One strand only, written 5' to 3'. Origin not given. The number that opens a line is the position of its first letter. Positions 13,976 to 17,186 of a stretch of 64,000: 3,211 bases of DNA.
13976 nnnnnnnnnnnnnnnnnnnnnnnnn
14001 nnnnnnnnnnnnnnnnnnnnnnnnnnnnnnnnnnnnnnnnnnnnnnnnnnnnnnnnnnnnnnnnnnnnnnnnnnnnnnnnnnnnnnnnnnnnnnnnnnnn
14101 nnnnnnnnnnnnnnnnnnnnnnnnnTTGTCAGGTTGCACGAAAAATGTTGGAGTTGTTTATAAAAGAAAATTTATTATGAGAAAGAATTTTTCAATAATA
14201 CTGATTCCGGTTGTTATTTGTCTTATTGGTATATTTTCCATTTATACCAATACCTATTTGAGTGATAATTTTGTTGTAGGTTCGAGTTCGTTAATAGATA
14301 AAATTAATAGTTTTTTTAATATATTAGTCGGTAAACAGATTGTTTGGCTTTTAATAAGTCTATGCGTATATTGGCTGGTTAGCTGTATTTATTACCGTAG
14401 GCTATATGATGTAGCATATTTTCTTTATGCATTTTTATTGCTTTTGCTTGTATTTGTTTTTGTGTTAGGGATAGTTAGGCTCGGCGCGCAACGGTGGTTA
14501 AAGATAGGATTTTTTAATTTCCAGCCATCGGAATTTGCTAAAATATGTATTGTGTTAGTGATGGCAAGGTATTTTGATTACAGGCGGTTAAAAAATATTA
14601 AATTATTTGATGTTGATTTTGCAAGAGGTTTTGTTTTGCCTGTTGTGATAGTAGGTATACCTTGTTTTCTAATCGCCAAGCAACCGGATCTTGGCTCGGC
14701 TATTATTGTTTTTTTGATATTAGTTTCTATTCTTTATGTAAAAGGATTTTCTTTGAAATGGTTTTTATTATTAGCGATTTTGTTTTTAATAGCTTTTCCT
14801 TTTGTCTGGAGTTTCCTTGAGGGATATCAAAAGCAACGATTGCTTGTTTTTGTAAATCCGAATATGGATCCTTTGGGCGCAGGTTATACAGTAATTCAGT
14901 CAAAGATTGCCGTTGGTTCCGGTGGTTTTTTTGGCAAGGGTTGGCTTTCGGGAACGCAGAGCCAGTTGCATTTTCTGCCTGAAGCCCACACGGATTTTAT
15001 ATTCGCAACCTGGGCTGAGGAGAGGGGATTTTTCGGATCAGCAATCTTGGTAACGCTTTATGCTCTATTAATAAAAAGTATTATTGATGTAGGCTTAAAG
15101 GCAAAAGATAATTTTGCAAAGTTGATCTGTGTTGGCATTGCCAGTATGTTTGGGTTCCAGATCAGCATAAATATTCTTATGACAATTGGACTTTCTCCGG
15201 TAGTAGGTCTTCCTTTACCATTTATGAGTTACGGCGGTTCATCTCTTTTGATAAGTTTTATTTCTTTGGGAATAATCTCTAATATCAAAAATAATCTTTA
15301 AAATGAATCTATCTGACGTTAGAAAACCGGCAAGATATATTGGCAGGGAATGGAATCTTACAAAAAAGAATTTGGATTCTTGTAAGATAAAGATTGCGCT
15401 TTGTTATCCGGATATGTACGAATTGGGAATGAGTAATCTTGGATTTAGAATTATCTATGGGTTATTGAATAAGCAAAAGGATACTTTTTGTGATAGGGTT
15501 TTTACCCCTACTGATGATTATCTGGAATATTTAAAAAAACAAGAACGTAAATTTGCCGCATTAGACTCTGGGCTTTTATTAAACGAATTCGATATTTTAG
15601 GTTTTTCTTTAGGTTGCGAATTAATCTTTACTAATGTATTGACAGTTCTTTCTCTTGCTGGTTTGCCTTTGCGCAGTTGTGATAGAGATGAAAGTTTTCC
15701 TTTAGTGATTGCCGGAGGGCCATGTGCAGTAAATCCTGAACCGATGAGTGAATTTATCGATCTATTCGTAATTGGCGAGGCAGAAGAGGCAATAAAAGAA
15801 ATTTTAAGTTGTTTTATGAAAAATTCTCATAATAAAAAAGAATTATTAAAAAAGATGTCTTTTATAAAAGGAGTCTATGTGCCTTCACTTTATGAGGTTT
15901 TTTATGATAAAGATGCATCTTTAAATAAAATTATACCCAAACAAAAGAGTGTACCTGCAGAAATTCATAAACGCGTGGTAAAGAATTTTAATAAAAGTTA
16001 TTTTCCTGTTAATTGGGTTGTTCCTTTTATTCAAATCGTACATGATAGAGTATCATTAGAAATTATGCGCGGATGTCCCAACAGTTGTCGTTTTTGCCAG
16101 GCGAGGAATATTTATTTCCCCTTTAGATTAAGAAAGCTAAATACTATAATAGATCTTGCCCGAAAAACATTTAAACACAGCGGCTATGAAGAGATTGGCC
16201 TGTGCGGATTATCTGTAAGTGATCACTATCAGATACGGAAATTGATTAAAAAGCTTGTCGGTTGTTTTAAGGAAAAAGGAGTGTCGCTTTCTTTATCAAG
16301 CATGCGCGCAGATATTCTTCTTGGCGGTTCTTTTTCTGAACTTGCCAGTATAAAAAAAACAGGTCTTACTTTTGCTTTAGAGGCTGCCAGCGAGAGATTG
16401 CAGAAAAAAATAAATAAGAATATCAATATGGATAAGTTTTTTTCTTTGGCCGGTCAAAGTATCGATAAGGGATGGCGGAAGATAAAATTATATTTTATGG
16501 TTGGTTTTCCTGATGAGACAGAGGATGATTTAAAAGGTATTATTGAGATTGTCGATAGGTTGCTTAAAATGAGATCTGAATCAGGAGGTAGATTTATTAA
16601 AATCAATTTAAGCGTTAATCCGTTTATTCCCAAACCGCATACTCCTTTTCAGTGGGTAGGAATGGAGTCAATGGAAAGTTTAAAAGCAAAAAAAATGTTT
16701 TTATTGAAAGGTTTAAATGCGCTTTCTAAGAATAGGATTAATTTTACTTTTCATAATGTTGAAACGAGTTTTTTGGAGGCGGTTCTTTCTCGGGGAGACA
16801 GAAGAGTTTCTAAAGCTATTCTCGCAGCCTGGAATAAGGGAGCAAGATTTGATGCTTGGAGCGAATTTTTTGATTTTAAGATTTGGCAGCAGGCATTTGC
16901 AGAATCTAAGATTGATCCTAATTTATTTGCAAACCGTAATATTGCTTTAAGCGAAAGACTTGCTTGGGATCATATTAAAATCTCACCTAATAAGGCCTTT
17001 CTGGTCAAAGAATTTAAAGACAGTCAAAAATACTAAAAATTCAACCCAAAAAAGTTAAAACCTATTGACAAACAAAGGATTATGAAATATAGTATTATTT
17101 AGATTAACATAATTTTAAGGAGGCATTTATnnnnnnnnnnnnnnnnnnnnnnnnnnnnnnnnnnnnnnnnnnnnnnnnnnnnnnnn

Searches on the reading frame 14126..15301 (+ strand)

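Call 7: search_protein_families(library=pfam, proteins=[window:14126-15301:+], max_evalue=0.001)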
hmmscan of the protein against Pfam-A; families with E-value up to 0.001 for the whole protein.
window:14126-15301:+ (391 aa): 1 family
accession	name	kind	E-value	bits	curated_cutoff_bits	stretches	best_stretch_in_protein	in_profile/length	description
PF01098.24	FTSW_RODA_SPOVE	-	1.5e-95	320.7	26.4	1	49-389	17-352/356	Cell cycle protein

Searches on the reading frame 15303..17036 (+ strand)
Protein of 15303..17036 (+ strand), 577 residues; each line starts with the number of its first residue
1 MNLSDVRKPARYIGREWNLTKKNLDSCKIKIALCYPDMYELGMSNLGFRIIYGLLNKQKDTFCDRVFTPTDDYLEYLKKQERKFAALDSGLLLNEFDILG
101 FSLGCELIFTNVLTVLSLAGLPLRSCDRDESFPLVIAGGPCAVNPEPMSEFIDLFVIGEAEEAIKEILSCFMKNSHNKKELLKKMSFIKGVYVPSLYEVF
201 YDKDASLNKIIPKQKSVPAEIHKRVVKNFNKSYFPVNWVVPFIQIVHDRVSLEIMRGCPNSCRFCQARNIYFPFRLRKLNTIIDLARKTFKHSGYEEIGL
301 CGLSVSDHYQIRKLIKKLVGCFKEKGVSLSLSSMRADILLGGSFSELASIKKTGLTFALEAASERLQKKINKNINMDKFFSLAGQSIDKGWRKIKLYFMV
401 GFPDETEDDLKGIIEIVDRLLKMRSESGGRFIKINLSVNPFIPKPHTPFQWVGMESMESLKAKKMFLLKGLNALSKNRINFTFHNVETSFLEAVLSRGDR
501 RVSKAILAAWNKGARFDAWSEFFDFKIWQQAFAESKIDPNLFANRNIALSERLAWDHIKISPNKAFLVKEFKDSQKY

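Call 7: search_protein_families(library=pfam, proteins=[window:15303-17036:+], max_evalue=0.001)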
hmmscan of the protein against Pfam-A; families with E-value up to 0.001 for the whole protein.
window:15303-17036:+ (577 aa): 2 families
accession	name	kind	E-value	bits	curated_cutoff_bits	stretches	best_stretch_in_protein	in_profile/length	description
PF19864.5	Radical_SAM_N2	-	3.5e-51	173.1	29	1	47-194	1-151/151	Radical SAM proteins, N-terminal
PF04055.27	Radical_SAM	-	2.3e-17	64.1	29.5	1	253-415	2-164/166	Radical SAM superfamily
